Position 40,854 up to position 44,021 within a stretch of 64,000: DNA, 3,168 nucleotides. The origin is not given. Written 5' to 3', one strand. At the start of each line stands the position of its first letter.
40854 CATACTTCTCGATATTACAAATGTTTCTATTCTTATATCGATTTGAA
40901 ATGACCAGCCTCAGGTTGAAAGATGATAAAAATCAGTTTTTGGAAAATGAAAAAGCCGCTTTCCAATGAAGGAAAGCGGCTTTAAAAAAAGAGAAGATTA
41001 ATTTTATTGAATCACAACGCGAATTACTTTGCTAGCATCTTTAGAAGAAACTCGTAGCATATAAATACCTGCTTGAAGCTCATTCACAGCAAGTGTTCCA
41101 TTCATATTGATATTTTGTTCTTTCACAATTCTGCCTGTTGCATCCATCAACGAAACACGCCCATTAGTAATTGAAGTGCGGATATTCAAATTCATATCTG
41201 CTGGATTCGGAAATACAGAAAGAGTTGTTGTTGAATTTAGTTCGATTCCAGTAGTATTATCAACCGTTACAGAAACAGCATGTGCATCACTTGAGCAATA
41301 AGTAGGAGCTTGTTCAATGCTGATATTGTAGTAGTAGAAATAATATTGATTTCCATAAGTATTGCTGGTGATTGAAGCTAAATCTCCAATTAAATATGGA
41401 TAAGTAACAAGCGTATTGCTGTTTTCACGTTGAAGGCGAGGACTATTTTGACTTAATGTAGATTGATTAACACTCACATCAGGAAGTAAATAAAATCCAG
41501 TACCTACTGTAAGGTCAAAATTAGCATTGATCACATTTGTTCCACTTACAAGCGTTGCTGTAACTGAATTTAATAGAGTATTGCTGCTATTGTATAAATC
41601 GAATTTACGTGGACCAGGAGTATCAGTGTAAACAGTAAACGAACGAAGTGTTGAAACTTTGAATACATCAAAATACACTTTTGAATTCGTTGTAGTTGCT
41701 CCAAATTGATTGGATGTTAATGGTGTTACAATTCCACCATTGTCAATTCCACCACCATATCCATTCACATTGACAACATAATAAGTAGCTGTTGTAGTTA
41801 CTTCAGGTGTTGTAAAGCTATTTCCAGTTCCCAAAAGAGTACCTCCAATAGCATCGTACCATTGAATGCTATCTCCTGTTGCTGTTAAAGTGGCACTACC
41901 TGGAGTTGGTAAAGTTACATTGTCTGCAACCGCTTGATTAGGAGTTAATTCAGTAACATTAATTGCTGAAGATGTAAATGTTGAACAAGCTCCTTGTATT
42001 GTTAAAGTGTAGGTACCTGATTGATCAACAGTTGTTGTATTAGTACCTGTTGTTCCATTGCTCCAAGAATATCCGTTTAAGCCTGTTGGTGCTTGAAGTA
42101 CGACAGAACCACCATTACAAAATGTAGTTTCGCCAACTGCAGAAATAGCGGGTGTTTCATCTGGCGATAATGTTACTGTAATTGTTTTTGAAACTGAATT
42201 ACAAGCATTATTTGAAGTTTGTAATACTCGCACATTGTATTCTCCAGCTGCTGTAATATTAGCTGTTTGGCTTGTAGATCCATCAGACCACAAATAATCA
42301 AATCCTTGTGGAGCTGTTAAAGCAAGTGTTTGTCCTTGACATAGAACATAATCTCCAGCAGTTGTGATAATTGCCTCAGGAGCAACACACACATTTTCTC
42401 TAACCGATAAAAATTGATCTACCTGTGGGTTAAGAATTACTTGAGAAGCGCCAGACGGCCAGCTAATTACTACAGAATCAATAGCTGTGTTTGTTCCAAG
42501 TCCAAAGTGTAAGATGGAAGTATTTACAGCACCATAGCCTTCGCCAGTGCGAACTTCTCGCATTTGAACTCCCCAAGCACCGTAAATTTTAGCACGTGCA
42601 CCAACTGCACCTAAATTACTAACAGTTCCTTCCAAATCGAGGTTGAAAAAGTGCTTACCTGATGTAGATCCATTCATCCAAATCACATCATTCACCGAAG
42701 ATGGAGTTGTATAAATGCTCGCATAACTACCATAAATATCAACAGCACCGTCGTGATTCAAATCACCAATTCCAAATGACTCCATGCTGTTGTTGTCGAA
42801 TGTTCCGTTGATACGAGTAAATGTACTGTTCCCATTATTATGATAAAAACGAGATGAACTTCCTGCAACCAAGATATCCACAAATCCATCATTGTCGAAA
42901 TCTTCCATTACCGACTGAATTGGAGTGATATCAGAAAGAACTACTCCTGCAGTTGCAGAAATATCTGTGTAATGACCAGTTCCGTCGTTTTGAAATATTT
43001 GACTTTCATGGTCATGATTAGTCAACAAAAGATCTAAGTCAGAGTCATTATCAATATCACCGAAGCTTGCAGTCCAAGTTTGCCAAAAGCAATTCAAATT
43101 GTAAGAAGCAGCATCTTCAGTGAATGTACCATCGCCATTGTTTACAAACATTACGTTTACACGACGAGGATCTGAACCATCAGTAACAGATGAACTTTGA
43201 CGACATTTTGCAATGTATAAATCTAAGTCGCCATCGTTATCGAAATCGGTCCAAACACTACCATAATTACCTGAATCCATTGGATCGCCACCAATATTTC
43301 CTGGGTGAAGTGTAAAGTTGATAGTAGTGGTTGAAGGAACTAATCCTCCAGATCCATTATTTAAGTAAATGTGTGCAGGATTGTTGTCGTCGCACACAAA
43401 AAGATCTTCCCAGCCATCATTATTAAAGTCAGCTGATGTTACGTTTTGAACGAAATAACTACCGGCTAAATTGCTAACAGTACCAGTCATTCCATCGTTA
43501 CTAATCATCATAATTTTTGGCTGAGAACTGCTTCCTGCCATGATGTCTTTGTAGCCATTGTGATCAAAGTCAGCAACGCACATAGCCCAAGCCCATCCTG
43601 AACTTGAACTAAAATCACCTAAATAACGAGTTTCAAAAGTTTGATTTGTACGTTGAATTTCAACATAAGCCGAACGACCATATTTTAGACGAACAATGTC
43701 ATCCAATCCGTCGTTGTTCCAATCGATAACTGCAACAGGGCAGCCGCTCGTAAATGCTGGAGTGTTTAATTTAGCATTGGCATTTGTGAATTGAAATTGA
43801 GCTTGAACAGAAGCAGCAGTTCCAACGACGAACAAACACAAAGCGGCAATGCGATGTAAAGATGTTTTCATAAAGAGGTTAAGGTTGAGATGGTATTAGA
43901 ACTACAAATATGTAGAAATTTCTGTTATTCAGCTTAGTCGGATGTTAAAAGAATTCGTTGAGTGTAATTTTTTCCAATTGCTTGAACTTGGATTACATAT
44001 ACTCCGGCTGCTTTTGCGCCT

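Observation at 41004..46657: Fnr-like regulator followed by a two-gene T9SS cargo unit (multiheme cytochrome + FG-GAP/CRTAC1-like protein) inserted beside the cbb3 oxidase cluster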

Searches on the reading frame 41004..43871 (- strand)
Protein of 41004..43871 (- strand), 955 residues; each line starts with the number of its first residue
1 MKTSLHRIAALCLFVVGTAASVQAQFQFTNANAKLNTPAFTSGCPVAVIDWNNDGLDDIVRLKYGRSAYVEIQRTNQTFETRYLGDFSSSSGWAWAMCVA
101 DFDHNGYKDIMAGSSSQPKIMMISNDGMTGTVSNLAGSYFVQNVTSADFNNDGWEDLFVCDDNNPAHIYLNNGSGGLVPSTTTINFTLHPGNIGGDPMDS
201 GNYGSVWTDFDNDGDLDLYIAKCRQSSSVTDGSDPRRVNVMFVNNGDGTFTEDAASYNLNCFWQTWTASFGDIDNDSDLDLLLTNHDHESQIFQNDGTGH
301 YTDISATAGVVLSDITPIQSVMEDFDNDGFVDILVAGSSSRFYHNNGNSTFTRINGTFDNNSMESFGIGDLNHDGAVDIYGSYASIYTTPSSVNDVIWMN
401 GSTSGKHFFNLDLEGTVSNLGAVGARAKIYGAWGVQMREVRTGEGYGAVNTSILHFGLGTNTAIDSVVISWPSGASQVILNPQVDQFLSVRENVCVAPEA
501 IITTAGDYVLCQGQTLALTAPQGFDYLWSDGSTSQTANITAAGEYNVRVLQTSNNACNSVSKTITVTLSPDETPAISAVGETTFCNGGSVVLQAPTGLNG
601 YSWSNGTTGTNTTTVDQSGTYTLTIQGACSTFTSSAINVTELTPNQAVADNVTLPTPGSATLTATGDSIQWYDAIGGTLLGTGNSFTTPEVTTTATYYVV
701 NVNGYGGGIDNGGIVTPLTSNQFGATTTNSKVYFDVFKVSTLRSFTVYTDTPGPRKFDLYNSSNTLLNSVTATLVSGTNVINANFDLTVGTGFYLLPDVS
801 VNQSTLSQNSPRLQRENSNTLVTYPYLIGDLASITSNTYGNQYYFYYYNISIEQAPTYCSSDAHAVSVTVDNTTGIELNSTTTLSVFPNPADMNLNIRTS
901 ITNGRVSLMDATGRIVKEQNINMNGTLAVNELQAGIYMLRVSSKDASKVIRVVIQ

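Call 4: search_protein_families(library=pfam, proteins=[window:41004-43871:-], max_evalue=0.01)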
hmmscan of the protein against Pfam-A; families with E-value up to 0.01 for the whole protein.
window:41004-43871:- (955 aa): 5 families
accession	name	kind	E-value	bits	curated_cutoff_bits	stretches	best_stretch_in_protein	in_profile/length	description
PF13517.12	FG-GAP_3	-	1.8e-38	131.4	26.9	5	148-220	1-61/61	FG-GAP-like repeat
PF07593.17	UnbV_ASPIC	-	7e-19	67.9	23.4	1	422-488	1-67/68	ASPIC and UnbV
PF01839.29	FG-GAP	-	2.3e-14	53.4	22.1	0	94-133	2-35/37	FG-GAP repeat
PF18962.6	Por_Secre_tail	-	2.9e-12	47.1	27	1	886-954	1-75/75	Secretion system C-terminal sorting domain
PF19081.6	Ig_7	-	8.7e-10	39.2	27.3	1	647-704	4-67/84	Ig-like domain CHU_C associated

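Call 5: search_protein_families(library=ncbifam, proteins=[window:41004-43871:-], max_evalue=0.01)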
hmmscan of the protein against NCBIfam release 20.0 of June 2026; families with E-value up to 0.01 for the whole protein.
window:41004-43871:- (955 aa): 2 families
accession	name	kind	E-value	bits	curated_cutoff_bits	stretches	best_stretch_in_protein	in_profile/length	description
TIGR04183.1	Por_Secre_tail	domain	4.1e-12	45.9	23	1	886-955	1-72/72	T9SS type A sorting domain-containing protein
NF050177.1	TapA_OM_Porphy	equivalog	0.00067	18.5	500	1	880-954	467-543/544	TapA/TapC family T9SS-dependent outer membrane protein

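Call 11: search_solved_structures(query=window:41004-43871:-, max_evalue=0.01, show_alignments=1)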
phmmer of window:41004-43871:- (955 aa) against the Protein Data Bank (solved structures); distinct sequences matched with E-value up to 0.01: 2.
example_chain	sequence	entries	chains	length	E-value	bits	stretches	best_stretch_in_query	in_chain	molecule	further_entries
9etn_A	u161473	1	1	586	1e-06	30.3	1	236-475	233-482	Cartilage acidic protein 1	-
8glk_D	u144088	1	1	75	0.00069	20.9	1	885-953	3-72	Endonuclease I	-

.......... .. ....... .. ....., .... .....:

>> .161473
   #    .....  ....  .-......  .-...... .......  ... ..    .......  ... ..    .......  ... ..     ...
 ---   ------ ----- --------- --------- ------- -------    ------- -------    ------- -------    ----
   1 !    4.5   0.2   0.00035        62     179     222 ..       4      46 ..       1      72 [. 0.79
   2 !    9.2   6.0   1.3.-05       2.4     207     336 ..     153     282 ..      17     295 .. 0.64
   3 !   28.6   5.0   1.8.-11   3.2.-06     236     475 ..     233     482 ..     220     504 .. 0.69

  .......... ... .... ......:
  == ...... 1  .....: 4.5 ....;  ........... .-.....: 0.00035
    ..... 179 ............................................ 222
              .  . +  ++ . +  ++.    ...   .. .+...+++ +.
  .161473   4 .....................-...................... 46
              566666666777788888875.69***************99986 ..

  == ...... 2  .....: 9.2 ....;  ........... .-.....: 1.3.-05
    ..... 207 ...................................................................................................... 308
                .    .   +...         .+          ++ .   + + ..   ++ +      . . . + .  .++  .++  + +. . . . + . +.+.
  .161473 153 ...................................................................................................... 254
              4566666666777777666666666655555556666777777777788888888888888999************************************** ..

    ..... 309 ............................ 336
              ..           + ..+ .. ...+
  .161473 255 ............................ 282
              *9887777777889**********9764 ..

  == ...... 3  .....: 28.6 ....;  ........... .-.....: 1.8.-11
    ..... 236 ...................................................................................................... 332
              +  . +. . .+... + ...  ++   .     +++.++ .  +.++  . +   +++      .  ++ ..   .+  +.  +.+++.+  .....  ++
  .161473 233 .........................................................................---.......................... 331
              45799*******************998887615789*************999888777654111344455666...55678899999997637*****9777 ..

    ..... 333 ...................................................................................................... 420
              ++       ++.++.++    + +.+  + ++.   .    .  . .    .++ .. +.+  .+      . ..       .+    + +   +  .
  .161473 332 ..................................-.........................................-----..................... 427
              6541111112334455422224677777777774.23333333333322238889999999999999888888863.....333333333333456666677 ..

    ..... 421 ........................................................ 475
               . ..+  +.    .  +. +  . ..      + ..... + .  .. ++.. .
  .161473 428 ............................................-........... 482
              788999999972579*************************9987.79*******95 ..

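Call 41: list_cluster_members(proteins=[P0001, window:41004-43871:-, window:45947-46657:-, window:40259-40849:-])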
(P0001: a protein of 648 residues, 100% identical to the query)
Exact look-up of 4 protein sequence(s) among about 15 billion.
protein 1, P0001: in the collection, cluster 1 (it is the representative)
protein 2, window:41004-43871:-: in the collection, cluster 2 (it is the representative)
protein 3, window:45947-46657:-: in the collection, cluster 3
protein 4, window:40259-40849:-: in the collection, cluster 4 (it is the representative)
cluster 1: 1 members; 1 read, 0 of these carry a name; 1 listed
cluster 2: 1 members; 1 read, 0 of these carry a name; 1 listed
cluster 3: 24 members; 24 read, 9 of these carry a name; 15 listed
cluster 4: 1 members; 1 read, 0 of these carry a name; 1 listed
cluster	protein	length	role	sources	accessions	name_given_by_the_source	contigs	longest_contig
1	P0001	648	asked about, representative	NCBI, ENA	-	-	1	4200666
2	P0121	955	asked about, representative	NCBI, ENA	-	-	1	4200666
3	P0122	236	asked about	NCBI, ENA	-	-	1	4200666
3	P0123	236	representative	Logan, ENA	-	-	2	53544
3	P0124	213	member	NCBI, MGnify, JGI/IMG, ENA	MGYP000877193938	FL=1 | CRP/FNR family transcriptional regulator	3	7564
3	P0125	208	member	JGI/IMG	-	CRP/FNR family transcriptional regulator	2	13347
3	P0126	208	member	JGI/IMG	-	CRP/FNR family transcriptional regulator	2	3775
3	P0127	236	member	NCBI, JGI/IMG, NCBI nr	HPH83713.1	MAG TPA: Crp/Fnr family transcriptional regulator [Flavobacteriales bacterium] | Crp/Fnr family transcriptional regulator [Flavobacteriales bacterium]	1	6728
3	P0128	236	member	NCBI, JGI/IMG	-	CRP-like cAMP-binding protein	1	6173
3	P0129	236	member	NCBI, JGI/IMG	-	CRP/FNR family transcriptional regulator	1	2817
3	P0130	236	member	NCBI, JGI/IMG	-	CRP-like cAMP-binding protein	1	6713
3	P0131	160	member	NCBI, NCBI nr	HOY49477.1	MAG TPA: Crp/Fnr family transcriptional regulator, partial [Flavobacteriales bacterium] | Crp/Fnr family transcriptional regulator [Flavobacteriales bacterium]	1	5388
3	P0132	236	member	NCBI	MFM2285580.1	MAG: hypothetical protein RLZZ543_1077 [Bacteroidota bacterium]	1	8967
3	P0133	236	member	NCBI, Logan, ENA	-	-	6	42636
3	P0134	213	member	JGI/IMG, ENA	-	-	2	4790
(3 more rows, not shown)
